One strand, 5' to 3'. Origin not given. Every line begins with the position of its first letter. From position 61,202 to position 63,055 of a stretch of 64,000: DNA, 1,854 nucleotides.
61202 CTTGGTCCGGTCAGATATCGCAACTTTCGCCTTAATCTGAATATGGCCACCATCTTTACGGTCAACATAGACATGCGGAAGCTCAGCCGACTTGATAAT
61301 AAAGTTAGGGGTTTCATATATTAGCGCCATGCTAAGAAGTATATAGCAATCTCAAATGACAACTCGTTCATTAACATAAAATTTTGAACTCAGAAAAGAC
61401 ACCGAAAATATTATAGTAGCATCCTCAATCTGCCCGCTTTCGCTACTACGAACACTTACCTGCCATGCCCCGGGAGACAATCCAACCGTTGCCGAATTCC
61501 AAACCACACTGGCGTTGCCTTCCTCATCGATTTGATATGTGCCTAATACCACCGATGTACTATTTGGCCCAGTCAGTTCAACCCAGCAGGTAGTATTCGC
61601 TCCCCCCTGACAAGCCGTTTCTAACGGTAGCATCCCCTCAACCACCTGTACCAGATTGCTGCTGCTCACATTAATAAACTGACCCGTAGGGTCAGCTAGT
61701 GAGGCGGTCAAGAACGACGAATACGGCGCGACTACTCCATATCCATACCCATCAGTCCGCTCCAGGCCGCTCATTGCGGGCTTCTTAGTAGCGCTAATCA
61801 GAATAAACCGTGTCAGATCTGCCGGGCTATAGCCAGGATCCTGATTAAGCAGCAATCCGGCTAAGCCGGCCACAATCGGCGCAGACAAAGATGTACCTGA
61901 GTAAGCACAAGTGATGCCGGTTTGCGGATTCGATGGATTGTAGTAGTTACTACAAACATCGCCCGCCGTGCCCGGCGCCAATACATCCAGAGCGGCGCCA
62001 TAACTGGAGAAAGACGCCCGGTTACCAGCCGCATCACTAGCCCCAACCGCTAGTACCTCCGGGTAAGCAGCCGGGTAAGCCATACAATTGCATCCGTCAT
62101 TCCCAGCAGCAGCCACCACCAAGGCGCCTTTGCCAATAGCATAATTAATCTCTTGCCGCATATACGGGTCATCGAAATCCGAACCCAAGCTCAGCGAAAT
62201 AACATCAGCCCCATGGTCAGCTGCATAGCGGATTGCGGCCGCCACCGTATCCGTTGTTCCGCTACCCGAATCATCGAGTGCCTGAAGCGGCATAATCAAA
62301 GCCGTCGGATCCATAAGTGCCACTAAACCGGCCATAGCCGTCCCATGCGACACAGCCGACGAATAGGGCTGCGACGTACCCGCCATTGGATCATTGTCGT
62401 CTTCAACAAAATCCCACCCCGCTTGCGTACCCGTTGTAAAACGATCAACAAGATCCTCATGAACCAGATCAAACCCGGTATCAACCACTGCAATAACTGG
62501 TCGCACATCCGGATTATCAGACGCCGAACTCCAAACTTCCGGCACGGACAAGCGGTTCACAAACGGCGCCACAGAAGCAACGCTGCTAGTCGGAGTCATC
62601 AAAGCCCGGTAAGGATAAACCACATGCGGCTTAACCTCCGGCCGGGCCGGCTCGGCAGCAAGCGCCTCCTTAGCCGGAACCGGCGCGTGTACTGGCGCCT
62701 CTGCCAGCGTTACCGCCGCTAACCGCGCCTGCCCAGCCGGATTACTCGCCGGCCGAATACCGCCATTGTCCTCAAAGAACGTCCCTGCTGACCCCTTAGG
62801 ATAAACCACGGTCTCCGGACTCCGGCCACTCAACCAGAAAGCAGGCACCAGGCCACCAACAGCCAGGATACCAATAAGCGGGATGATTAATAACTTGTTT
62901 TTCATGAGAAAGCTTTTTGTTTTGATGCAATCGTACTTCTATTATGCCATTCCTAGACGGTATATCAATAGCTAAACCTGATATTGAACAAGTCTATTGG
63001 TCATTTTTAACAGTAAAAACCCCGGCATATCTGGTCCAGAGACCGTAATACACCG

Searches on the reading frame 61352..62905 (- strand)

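Call 22: search_protein_families(library=pfam, proteins=[window:61352-62905:-], max_evalue=0.00001)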
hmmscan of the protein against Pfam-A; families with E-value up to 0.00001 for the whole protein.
window:61352-62905:- (517 aa): 1 family
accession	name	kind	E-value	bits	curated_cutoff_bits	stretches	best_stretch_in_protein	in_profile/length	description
PF00082.27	Peptidase_S8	-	5.2e-48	164.3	21.8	1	136-388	4-288/288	Subtilase family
